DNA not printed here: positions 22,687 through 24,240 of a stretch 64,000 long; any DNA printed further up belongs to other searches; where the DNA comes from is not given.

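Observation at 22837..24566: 28-unit GYGISD/GYGIRN repeat protein translationally coupled to a TARG1/DarG-like macro domain (candidate anti-ADP-ribosylation counter-defence pair)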

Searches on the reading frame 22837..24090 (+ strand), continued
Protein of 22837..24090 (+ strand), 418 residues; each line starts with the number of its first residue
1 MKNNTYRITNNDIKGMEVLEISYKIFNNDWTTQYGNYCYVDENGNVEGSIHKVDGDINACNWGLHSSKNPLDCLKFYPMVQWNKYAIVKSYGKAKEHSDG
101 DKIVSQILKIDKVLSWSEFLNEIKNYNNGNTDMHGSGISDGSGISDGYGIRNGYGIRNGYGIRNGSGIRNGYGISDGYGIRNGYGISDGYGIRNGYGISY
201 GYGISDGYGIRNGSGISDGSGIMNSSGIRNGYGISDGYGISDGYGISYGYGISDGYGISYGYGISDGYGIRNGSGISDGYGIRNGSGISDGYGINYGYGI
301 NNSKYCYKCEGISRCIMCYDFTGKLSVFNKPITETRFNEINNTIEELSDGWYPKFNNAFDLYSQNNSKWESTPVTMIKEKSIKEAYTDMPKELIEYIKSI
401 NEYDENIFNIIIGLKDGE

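Call 45: find_related_loci(query=A1, collection=genome_contigs, flank=4000)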
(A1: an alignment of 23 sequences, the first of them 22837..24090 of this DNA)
Query A1 (418 aa) in genome_contigs; peptide patterns used: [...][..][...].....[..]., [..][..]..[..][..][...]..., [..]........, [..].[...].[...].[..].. (x = any residue, [..] = any of these).
105 stretches matched a pattern; 28 encode a relative of the query (tblastn E <= 1e-3); 28 distinct loci.
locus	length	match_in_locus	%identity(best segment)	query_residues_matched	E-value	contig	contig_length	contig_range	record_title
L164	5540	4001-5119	37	4-413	3e-84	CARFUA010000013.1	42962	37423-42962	MAG TPA_asm: uncultured Clostridia bacterium isolate MGBC101636 genome assembly, contig: MGBC101636.13, whole genome sho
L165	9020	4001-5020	46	1-411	4e-80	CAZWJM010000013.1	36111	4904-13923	MAG TPA_asm: uncultured Oscillospiraceae bacterium isolate binchicken_co370_249 genome assembly, contig: NODE_1345_lengt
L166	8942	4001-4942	40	3-411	1e-69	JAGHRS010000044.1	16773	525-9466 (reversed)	MAG: Candidatus Treponema caballi isolate E1_106 c_000000775288, whole genome shotgun sequence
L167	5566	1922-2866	42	4-413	2e-69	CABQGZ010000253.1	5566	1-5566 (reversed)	MAG TPA_asm: uncultured Lachnospiraceae bacterium isolate MGYG-HGUT-00574 genome assembly, contig: GUT_GENOME017737_253,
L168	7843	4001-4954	36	2-416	7e-64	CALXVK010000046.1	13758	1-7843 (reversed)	MAG: uncultured Clostridia bacterium isolate BRZ_MR__bin87 genome assembly, contig: BRZ_MR__NODE_4776_length_13758_cov_5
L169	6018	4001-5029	32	2-416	5e-52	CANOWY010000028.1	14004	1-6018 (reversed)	MAG TPA_asm: uncultured Tenericutes bacterium isolate SRR15604582_bin.43_metawrap_v1.3_MAG genome assembly, contig: NODE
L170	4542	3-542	60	135-418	9e-52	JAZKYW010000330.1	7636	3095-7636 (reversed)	MAG: Candidatus Limiplasma sp. isolate T1900045096_TC20190090.MAGScoT_cleanbin_000013 SGB_4737_k141_2471318, whole genom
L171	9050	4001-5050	26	1-413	4e-44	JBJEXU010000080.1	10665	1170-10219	MAG: Christensenellales bacterium isolate LOHA03_bin.029 NODE_2350_length_10665_cov_5.623186, whole genome shotgun seque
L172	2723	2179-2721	51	5-187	8e-44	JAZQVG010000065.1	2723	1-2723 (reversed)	MAG: Christensenellaceae bacterium isolate T1900045171_TC20190165.MAGScoT_cleanbin_000005 SGB_5190_k141_530058, whole ge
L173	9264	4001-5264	44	2-413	2e-43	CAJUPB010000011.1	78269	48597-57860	MAG TPA_asm: uncultured Christensenellaceae bacterium isolate MGBC164958 genome assembly, contig: MGBC164958.11, whole g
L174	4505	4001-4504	45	3-303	2e-43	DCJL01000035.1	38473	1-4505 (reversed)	MAG TPA_asm: Clostridiales bacterium UBA1701 UBA1701_contig_9573, whole genome shotgun sequence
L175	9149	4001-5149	29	23-415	2e-44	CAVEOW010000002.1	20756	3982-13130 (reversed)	bacterium isolate G02616-L1_cleanbin_000029 genome assembly, contig: Spades_G02616-L1_contig_1055, whole genome shotgun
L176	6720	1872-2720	39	5-413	3e-40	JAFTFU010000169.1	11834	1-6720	MAG: Clostridia bacterium isolate RGIG3779 Roe_deer_Abomasum-4__c148289, whole genome shotgun sequence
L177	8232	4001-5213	43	5-416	7e-39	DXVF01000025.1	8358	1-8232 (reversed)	MAG TPA_asm: Clostridiales bacterium isolate HRGM_Genome_3086 HRGM_Genome_3086_25, whole genome shotgun sequence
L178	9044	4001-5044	38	5-413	8e-71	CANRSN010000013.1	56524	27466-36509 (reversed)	MAG TPA_asm: uncultured Clostridiaceae bacterium isolate SRR15730535_bin.30_metawrap_v1.3_MAG genome assembly, contig: N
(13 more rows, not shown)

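Call 49: predict_structure(alignment_id=A5)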
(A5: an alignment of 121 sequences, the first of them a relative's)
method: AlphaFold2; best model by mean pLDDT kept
length: 301 residues; sequences in the alignment: 121
mean_pLDDT: 81.4   pTM: 0.69
mean pLDDT of the five models: 81.4, 81.4, 81.2, 79.2, 77.3
residues with pLDDT >= 90: 155; 70-90: 83; 50-70: 22; < 50: 41
segments of 3 or more residues with pLDDT < 50: 134-168, 170-174
pLDDT, mean of each block of 10 residues (from residue 1): 93 96 94 89 96 89 92 85 96 80 97 93 73 40 32 31 43 50 73 88 93 98 95 88 86 82 90 96 98 90 52
secondary structure, 60 per line:
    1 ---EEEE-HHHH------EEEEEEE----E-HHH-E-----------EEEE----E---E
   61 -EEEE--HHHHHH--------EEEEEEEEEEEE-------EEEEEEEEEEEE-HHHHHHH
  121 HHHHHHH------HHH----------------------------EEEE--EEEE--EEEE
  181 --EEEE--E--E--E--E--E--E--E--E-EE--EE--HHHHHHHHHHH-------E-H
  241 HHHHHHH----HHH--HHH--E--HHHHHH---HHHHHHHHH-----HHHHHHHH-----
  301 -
elements in order: E4-7 H9-12 E19-25 E48-51 E62-65 H68-73 E82-93 E101-112 H114-127 E165-168 E171-174 E177-180 E183-186 H220-230 H240-247 H265-270 H274-282 H288-295

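Call 62: search_protein_families(library=pfam, alignment_id=A3, max_evalue=5)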
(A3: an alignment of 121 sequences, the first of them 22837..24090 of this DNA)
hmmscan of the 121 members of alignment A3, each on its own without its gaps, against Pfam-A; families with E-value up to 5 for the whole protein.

A. member 1, window:22837-24090:+ (418 aa): 3 families
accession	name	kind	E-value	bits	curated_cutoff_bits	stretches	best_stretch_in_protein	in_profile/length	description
PF24703.2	DUF7666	-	1.8e-17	64.1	27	1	22-121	3-94/95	Domain of unknown function (DUF7666)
PF17228.7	SGP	-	0.51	11.6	26.7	1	201-272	10-78/93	Sulphur globule protein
PF22807.2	TrAA12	-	3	6.5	30.9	1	127-173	383-431/463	TrAA12-like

B. families by the number of members that match (of 121 scanned): 34 families (the first 25 are shown)
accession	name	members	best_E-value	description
PF24703.2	DUF7666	121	1.5e-22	Domain of unknown function (DUF7666)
PF14747.11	DUF4473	36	0.021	Domain of unknown function (DUF4473)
PF22807.2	TrAA12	18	0.0023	TrAA12-like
PF17228.7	SGP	14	0.0028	Sulphur globule protein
PF01391.23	Collagen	8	0.00015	Collagen triple helix repeat (20 copies)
PF12535.13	Nudix_N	8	0.014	Hydrolase of X-linked nucleoside diphosphate N terminal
PF05537.16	DUF759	6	0.0099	Borrelia burgdorferi protein of unknown function (DUF759)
PF11467.13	LEDGF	5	0.026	Lens epithelium-derived growth factor (LEDGF)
PF15200.11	KRTDAP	5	0.047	Keratinocyte differentiation-associated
PF08580.15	KAR9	5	0.068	Yeast cortical protein KAR9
PF07459.16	CTX_RstB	5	0.34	CTX phage RstB protein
PF21480.2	PlyCA_N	4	0.0021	PlyCA, N-terminal domain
PF20594.3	DUF6794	3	0.038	Domain of unknown function (DUF6794)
PF24718.1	HTH_73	2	0.058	HTH-like domain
PF25084.1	LbH_EIF2B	2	0.49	EIF2B subunit epsilon LbH domain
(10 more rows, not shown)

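Call 63: search_protein_families(library=padloc, proteins=[window:22837-24090:+, P0129, L178:5055-5492:+, L007:5088-5555:+], max_evalue=1)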
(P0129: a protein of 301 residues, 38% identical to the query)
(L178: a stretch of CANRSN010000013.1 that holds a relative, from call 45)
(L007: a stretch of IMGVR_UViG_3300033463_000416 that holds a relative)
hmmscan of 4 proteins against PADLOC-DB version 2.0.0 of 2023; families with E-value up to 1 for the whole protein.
window:22837-24090:+ (418 aa): 0 families

P0129 (301 aa): 0 families

L178:5055-5492:+ (146 aa): 1 family
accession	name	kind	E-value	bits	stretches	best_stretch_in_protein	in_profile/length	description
PDLC02990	DarG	-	1.8e-19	68.4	1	1-142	1-140/329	-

L007:5088-5555:+ (156 aa): 1 family
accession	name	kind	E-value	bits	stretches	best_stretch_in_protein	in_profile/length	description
PDLC02990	DarG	-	1.2e-19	69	1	4-155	1-144/329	-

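Call 64: search_protein_families(library=ncbifam, proteins=[window:22837-24090:+, P0129, L178:5055-5492:+, L007:5088-5555:+], max_evalue=1)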
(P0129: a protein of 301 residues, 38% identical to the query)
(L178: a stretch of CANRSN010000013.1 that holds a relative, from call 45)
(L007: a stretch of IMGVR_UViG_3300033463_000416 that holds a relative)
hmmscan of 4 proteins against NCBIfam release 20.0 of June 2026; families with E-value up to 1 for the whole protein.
window:22837-24090:+ (418 aa): 2 families
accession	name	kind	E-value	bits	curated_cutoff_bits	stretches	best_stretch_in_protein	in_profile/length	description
NF033849.1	ser_rich_anae_1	subfamily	2.7e-11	41.6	650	1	110-297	339-515/1163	serine-rich protein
TIGR01913.1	bet_lambda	equivalog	0.14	12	76.95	1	358-384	142-168/188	phage recombination protein Bet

P0129 (301 aa): 1 family
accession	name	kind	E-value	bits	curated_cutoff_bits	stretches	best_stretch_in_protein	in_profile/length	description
NF033849.1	ser_rich_anae_1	subfamily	0.0068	13.8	650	1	127-183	410-464/1163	serine-rich protein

L178:5055-5492:+ (146 aa): 6 families
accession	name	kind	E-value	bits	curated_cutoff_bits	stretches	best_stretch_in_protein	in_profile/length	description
NF048014.1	antitoxin_DarG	equivalog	4e-16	59.2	250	1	2-143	1-146/338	type II toxin-antitoxin system antitoxin DNA ADP-ribosyl glycohydrolase DarG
NF001666.0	PRK00431.2-2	equivalog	1.1e-05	25.4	246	1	2-35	3-36/164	ADP-ribose-binding protein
TIGR01037.2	pyrD_sub1_fam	subfamily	0.00092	18.4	270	1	70-142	90-160/300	dihydroorotate dehydrogenase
NF001667.0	PRK00431.2-3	equivalog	0.0044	16.7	252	1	2-142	10-150/182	ADP-ribose-binding protein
NF033468.1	stregram_VatI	exception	0.038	13.8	415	1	2-67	131-195/208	streptogramin A O-acetyltransferase Vat(I)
NF001662.0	PRK00431.1-3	equivalog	0.059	13.2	215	1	1-46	4-49/185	[protein ADP-ribosylglutamate] hydrolase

L007:5088-5555:+ (156 aa): 3 families
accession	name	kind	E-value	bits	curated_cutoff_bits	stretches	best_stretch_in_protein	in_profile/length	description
NF048014.1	antitoxin_DarG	equivalog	7.9e-17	61.5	250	1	5-155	1-147/338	type II toxin-antitoxin system antitoxin DNA ADP-ribosyl glycohydrolase DarG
NF001666.0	PRK00431.2-2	equivalog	0.0033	17.3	246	1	6-41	4-39/164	ADP-ribose-binding protein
NF001665.0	PRK00431.2-1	equivalog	0.049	13.2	315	1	4-45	9-50/177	ADP-ribose-binding protein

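Call 75: find_related_loci(query=A7, collection=metagenome_contigs, flank=3000)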
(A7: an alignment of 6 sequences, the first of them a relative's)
Query A7 (146 aa) in metagenome_contigs; peptide patterns used: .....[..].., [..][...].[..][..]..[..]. (x = any residue, [..] = any of these).
300 stretches matched a pattern; 123 encode a relative of the query (tblastn E <= 1e-3); the best 80 are kept; 80 distinct loci.
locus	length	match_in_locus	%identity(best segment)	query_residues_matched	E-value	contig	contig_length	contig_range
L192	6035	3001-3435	81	1-145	7e-77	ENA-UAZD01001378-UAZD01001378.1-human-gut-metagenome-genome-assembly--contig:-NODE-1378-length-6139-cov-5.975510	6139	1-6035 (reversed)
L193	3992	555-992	67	1-146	2e-65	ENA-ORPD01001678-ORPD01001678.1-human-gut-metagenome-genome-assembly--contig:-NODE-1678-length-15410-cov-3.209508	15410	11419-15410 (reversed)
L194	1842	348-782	65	1-145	2e-60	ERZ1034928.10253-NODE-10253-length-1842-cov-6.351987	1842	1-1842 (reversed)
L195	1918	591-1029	71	1-146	3e-56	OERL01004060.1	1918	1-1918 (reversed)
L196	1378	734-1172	73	1-146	4e-59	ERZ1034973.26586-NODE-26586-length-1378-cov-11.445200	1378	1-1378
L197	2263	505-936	60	1-145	2e-54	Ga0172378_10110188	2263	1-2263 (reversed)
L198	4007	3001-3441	55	1-145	5e-50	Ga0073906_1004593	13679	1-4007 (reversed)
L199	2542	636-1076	55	1-145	4e-50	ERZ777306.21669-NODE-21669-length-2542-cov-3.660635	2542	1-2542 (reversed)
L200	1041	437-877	55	1-145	3e-49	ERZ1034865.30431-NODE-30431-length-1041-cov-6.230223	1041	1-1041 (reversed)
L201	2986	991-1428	52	1-146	9e-47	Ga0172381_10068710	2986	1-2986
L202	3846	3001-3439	59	1-146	8e-45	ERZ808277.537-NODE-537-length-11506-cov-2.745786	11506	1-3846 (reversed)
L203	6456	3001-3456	51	1-145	8e-43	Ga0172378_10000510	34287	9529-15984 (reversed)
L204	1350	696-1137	56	1-145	3e-42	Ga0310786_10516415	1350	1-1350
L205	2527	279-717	60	1-146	6e-42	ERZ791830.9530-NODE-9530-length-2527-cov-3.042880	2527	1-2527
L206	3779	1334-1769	60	1-145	3e-42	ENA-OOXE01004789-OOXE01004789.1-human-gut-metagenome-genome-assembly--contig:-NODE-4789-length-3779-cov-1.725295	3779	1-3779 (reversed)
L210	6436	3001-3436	59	1-145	8e-41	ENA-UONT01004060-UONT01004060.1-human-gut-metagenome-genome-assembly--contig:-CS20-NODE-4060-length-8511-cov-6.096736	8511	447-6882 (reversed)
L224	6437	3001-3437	53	1-145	3e-37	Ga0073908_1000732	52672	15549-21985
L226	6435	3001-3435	43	1-145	9e-37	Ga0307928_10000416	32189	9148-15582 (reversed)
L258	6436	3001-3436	46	1-146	2e-33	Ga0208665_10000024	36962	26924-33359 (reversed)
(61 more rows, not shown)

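Call 76: find_related_loci(query=A7, collection=viral_contigs, flank=3000)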
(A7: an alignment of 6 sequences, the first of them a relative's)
Query A7 (146 aa) in viral_contigs; peptide patterns used: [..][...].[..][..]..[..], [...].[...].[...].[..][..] (x = any residue, [..] = any of these).
240 stretches matched a pattern; 50 encode a relative of the query (tblastn E <= 1e-3); 50 distinct loci.
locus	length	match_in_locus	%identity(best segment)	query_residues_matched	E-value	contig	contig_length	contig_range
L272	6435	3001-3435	59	1-145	7e-55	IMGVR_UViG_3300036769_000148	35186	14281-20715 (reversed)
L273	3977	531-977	49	1-145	5e-43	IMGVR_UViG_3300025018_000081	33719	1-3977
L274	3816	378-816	60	1-146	5e-42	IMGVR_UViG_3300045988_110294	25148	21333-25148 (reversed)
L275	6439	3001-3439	60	1-146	5e-42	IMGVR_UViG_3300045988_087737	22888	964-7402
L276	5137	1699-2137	60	1-146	4e-42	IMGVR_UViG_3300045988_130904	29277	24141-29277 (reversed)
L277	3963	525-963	60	1-146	5e-42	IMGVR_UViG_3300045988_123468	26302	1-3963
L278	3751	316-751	59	1-145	7e-41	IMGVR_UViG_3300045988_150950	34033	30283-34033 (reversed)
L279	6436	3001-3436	59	1-145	8e-41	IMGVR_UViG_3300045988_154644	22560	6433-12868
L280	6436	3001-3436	59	1-145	8e-41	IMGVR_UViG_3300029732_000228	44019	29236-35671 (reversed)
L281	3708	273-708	59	1-145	7e-41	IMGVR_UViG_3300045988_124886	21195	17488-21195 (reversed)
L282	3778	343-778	59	1-145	7e-41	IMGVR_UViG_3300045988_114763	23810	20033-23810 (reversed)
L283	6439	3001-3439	56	1-145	1e-39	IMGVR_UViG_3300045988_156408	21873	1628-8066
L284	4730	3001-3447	48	1-145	3e-39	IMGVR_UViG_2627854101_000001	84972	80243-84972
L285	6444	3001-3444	46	1-145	1e-38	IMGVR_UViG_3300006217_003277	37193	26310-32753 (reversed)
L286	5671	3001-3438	48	4-145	4e-38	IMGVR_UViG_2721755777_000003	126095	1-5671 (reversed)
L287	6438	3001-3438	43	1-146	7e-38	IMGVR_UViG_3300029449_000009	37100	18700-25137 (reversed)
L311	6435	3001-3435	39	1-146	2e-27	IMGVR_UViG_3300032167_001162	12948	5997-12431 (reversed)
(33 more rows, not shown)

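Call 85: search_protein_families(library=pfam, proteins=[L224:1965-3011:+, L311:2034-3011:+, L287:2291-3004:+, L226:1866-3011:+, L258:1950-3005:+, L210:2148-3011:+, L198:2121-3005:+], max_evalue=1)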
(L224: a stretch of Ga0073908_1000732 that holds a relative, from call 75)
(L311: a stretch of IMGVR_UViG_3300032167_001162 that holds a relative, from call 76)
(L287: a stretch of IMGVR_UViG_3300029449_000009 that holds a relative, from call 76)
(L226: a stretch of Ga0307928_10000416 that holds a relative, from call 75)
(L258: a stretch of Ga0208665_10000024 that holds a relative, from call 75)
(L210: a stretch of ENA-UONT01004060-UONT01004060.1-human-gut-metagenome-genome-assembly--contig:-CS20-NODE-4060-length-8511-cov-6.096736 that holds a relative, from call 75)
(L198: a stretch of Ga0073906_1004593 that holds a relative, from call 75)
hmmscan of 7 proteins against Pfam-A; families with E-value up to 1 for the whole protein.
L224:1965-3011:+ (349 aa): 6 families
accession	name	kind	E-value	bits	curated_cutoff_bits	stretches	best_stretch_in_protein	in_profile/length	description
PF24703.2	DUF7666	-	0.00053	20.9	27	1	246-332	15-92/95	Domain of unknown function (DUF7666)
PF22178.3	Gp5_trimer_C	-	0.023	15.3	30.9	1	114-183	40-107/112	Bacteriophage T4 gp5 C-terminal trimerisation domain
PF03763.18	Remorin_C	-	0.027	14.7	29.7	1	111-172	4-61/107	Remorin, C-terminal region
PF04027.18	DUF371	-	0.028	14.8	25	0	122-162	1-41/133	Domain of unknown function (DUF371)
PF16406.10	DUF5014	-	0.11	13.4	30.2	0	96-128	30-62/90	Domain of unknown function (DUF5014)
PF10106.14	DUF2345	-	0.12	12.6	30.7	0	62-102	28-68/151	Uncharacterized protein conserved in bacteria (DUF2345)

L311:2034-3011:+ (326 aa): 2 families
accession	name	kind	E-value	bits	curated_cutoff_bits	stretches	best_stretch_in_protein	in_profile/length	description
PF22178.3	Gp5_trimer_C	-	0.31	11.6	30.9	1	99-162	38-101/112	Bacteriophage T4 gp5 C-terminal trimerisation domain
PF10106.14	DUF2345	-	0.59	10.4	30.7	0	82-121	29-68/151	Uncharacterized protein conserved in bacteria (DUF2345)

L287:2291-3004:+ (238 aa): 8 families
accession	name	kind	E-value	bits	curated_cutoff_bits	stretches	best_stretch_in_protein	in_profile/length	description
PF00805.28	Pentapeptide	-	8.9e-35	118.3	20.2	3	69-108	1-40/40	Pentapeptide repeats (8 copies)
PF19062.5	DUF5758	-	5.1e-18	65.4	26.9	1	143-233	12-105/105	Family of unknown function (DUF5758)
PF13599.13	Pentapeptide_4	-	5.1e-09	36.5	38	1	50-126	2-78/78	Pentapeptide repeat region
PF13576.12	Pentapeptide_3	-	1.5e-08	35.1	27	2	44-84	4-47/48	Pentapeptide repeats (9 copies)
PF25296.1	Decapeptide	-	2.1e-06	27.9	45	2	41-98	12-69/74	Decapeptide repeat region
PF13331.11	DUF4093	-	0.0051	17.8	25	1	23-59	8-44/86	Domain of unknown function (DUF4093)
PF01420.25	Methylase_S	-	0.1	13.3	22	0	173-231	29-79/168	Type I restriction modification DNA specificity domain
PF17779.7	NOD2_WH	-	0.27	11.8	23.1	0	118-136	23-40/57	NOD2 winged helix domain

L226:1866-3011:+ (382 aa): 4 families
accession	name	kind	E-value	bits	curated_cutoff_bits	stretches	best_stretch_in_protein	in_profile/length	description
PF01469.24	Pentapeptide_2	-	1.1e-36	124.9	26.4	5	189-226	2-39/40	Pentapeptide repeats (8 copies)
PF24703.2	DUF7666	-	1.6e-28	99.5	27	1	4-95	1-93/95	Domain of unknown function (DUF7666)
PF25562.1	CNBH_CNNM2_C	-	0.065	13.2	27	1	331-378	123-169/172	Metal transporter CNNM2-like, C-terminal CNBH domain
PF03157.18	Glutenin_hmw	-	0.075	11.9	50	1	100-247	290-439/786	High molecular weight glutenin subunit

L258:1950-3005:+ (352 aa): 4 families
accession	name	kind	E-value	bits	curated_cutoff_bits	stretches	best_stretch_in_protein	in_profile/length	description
PF24703.2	DUF7666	-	1e-33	116.1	27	1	4-97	1-94/95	Domain of unknown function (DUF7666)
PF24197.1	DUF7422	-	0.09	13.4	27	0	215-240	31-56/69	Family of unknown function (DUF7422)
PF08309.17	LVIVD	-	0.21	11.4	20.2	0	130-150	2-22/42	LVIVD repeat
PF01388.27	ARID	-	0.55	11.1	24.1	0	204-234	37-67/89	ARID/BRIGHT DNA binding domain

L210:2148-3011:+ (288 aa): 4 families
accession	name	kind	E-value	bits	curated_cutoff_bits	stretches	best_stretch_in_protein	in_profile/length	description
PF24703.2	DUF7666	-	3.5e-32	111.2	27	1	1-95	2-95/95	Domain of unknown function (DUF7666)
PF10528.15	GLEYA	-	0.00022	21.9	26.2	1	188-222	7-41/91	GLEYA domain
PF08400.16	phage_tail_N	-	0.00094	19.6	26.6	1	113-148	27-62/134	Prophage tail fibre N-terminal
PF15591.11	Imm31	-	0.15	12.4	25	1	219-270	23-73/73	Immunity protein 31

L198:2121-3005:+ (295 aa): 1 family
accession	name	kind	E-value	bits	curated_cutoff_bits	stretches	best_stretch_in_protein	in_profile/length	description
PF24703.2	DUF7666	-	0.00041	21.2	27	1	194-280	9-92/95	Domain of unknown function (DUF7666)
